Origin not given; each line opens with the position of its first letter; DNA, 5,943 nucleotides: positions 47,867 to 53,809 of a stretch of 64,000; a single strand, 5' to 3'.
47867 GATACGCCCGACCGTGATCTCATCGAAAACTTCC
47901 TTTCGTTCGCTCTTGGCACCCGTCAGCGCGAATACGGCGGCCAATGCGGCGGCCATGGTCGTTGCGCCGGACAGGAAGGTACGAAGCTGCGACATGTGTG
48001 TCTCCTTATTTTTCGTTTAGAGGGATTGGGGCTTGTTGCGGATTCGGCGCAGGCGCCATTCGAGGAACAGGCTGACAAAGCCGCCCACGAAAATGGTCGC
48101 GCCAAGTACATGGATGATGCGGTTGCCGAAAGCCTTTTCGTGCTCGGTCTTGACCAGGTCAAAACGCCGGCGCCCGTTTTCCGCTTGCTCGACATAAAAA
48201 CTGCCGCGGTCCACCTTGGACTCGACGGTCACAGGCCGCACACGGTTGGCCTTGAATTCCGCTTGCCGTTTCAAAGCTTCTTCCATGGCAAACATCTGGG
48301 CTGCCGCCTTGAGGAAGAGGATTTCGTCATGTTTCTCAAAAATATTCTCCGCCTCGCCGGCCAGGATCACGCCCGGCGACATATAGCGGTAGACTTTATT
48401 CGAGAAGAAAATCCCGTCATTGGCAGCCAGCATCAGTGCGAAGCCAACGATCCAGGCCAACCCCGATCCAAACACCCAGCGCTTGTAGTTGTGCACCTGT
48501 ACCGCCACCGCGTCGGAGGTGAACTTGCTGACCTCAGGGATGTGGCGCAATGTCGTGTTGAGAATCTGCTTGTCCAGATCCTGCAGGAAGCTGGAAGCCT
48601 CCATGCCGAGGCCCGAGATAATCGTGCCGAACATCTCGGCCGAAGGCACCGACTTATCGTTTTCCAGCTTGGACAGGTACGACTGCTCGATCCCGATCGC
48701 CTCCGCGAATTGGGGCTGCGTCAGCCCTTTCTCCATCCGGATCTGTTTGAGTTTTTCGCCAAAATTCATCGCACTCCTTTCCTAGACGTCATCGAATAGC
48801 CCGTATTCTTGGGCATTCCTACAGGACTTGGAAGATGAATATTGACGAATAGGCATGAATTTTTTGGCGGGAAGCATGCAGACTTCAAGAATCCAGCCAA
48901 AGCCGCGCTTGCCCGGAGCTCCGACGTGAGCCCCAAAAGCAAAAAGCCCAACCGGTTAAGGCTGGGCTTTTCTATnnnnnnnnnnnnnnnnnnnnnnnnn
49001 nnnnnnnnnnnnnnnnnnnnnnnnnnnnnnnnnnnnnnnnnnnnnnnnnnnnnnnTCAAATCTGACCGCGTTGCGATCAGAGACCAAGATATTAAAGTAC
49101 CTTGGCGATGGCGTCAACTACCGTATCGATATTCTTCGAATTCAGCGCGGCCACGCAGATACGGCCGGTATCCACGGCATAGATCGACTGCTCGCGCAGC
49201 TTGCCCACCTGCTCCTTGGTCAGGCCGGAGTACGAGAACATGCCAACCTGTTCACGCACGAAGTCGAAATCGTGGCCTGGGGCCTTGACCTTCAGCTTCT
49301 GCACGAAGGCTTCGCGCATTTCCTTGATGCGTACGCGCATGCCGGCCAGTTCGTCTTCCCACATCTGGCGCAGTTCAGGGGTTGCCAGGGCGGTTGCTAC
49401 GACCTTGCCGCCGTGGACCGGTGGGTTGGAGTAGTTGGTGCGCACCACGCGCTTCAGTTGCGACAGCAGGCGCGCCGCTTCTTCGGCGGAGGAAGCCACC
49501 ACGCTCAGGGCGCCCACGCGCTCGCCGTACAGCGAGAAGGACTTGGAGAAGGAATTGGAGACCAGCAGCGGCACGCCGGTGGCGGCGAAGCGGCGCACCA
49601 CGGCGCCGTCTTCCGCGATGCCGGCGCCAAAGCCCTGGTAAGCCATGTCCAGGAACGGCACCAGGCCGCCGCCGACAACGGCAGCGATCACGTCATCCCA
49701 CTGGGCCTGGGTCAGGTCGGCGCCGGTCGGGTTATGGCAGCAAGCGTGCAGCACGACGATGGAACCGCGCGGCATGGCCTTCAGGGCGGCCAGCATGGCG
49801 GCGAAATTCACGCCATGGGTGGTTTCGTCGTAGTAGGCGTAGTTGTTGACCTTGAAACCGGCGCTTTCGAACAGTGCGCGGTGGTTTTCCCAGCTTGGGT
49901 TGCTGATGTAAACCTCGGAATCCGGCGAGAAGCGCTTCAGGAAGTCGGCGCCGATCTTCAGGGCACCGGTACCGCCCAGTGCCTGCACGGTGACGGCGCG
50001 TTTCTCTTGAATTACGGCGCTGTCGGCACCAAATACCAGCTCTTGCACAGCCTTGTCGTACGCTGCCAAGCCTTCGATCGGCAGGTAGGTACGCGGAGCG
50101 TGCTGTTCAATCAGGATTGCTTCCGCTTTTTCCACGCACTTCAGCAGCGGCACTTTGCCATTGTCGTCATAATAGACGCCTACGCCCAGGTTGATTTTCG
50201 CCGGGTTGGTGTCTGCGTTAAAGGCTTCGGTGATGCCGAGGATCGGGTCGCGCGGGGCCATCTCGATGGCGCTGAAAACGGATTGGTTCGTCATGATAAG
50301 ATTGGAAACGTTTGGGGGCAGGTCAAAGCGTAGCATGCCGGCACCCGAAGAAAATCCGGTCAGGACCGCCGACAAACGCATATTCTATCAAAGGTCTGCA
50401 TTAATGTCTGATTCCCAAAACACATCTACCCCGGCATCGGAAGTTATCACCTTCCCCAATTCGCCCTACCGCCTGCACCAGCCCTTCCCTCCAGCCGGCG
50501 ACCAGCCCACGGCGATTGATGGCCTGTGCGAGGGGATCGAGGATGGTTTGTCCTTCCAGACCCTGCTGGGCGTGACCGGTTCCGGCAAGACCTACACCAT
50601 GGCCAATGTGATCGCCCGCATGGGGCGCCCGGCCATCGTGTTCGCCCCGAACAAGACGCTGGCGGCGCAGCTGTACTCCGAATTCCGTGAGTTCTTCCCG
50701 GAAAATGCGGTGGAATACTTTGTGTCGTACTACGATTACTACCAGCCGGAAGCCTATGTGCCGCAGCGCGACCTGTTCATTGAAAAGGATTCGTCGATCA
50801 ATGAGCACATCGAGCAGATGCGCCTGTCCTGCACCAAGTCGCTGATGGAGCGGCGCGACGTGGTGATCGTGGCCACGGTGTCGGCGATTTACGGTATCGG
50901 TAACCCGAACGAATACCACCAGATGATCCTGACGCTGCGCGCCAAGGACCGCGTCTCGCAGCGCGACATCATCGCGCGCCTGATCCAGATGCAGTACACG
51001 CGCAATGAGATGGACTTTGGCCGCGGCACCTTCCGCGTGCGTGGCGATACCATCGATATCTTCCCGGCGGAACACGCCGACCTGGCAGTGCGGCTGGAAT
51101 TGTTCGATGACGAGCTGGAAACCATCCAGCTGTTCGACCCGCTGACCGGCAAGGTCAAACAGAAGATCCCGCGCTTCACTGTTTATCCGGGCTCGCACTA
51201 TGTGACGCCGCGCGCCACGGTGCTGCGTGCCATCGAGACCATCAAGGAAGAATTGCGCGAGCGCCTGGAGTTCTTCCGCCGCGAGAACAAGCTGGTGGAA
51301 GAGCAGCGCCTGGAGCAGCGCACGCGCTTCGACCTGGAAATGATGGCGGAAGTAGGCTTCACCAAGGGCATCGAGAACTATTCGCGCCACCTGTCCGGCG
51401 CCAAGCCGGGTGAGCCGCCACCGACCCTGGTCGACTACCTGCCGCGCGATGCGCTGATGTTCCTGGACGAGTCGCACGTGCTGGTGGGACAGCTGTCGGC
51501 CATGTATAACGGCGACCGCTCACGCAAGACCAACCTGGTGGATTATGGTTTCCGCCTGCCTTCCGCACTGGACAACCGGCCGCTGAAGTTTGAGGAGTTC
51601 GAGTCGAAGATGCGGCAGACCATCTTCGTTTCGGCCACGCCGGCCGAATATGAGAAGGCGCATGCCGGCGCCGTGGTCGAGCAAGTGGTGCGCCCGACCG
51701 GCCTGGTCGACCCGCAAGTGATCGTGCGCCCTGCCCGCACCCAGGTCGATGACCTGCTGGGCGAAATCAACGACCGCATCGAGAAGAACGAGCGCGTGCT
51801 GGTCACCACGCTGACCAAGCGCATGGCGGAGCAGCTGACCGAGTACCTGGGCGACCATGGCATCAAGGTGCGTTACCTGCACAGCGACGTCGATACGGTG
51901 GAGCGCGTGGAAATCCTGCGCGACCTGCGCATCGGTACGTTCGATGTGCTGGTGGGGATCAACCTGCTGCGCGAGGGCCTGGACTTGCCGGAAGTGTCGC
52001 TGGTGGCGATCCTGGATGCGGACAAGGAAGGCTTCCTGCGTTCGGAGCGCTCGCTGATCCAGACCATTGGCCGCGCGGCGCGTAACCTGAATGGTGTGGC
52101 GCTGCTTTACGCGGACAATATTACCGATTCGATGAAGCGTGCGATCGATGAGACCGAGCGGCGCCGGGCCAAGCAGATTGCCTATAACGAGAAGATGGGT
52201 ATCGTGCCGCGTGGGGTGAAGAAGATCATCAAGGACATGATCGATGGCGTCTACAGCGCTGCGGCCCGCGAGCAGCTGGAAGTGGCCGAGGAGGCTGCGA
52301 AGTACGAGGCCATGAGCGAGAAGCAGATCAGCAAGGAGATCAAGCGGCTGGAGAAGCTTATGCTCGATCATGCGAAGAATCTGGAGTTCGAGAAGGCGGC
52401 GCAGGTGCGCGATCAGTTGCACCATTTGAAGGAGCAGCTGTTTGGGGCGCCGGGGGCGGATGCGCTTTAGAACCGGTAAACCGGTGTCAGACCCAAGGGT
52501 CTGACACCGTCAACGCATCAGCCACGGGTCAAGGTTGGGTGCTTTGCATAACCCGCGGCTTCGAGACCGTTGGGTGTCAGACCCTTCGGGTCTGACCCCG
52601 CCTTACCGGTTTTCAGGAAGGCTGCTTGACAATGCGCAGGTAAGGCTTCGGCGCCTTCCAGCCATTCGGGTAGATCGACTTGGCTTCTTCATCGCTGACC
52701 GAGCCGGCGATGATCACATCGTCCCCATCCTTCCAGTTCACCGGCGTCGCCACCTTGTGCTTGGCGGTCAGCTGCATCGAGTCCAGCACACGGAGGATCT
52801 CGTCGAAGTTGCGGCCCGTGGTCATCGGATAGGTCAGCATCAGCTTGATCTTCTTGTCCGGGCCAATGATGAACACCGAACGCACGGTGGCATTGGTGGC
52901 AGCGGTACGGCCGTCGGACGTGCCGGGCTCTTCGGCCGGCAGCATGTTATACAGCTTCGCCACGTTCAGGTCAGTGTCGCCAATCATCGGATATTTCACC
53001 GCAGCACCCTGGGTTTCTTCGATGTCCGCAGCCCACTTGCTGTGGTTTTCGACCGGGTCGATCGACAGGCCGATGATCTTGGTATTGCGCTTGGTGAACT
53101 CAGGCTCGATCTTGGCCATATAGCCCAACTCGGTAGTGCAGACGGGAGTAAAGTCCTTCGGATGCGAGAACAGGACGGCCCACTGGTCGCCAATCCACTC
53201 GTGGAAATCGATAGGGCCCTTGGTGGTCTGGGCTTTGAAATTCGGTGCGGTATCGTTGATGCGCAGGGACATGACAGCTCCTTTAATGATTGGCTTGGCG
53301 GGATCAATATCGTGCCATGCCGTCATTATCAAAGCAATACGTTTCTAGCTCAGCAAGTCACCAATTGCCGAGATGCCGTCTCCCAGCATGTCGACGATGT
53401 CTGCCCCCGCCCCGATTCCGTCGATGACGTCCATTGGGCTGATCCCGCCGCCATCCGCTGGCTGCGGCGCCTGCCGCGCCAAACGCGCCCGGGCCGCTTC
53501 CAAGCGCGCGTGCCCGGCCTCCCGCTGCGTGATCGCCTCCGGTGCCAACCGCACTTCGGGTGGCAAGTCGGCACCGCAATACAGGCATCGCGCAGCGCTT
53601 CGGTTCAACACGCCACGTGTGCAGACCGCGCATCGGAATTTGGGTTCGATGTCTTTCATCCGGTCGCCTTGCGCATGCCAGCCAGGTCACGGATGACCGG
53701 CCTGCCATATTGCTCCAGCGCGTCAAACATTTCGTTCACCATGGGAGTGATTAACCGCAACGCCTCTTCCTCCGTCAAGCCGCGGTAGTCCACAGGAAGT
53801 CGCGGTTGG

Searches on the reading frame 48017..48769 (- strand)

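Call 8: search_protein_families(library=pfam, proteins=[window:48017-48769:-], max_evalue=0.1)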
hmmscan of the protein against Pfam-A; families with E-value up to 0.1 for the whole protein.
window:48017-48769:- (250 aa): 7 families
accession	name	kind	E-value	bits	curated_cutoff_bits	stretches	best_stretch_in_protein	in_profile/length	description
PF12844.13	HTH_19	-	3.4e-12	46.5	30.2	1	4-62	1-59/64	Helix-turn-helix domain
PF01381.28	HTH_3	-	1.1e-11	45.1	23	1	7-56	1-50/55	Helix-turn-helix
PF13560.12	HTH_31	-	7.1e-11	42.7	27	1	3-56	2-56/64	Helix-turn-helix domain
PF13413.12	HTH_25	-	0.00012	22.3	24.6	1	7-39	2-34/62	Helix-turn-helix domain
PF22495.2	HTH_92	-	0.0014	18.4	27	1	8-43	1-36/45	RsaL-like HTH domain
PF13443.12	HTH_26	-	0.0051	17.5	22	1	6-40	1-35/63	Cro/C1-type HTH DNA-binding domain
PF13744.12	HTH_37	-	0.036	14.3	27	1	9-39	25-55/80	Helix-turn-helix domain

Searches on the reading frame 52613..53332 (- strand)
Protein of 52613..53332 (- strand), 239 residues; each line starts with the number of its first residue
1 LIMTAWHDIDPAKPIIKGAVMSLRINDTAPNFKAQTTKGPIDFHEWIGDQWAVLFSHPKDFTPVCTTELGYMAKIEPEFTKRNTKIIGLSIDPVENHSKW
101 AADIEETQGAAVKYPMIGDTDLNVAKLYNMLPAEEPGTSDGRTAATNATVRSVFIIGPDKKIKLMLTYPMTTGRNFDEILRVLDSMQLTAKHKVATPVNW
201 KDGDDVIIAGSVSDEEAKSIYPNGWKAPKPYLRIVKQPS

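Call 8: search_protein_families(library=pfam, proteins=[window:52613-53332:-], max_evalue=0.1)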
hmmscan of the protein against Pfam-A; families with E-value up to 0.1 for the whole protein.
window:52613-53332:- (239 aa): 4 families
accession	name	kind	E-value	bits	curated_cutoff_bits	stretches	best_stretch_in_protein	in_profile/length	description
PF00578.27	AhpC-TSA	-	1.5e-29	102.9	26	1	25-163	1-122/124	AhpC/TSA family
PF10417.14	1-cysPrx_C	-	1.4e-11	44.6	21.1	1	186-222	2-39/41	C-terminal domain of 1-Cys peroxiredoxin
PF08534.16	Redoxin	-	5.5e-11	42.9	26.6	1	26-171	3-137/148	Redoxin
PF00263.26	Secretin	-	0.036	14.1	27.5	0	159-219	70-130/169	Bacterial type II and III secretion system protein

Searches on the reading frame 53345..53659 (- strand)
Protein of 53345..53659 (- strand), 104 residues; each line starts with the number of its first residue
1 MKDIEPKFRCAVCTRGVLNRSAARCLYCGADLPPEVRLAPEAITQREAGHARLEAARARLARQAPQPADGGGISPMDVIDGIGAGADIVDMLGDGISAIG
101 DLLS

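Call 8: search_protein_families(library=pfam, proteins=[window:53345-53659:-], max_evalue=0.1)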
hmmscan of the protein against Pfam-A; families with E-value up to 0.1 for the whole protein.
window:53345-53659:- (104 aa): 1 family
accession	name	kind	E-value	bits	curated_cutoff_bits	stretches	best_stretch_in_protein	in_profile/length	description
PF19553.4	DUF6076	-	0.065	13.4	23.5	1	8-51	52-90/168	Family of unknown function (DUF6076)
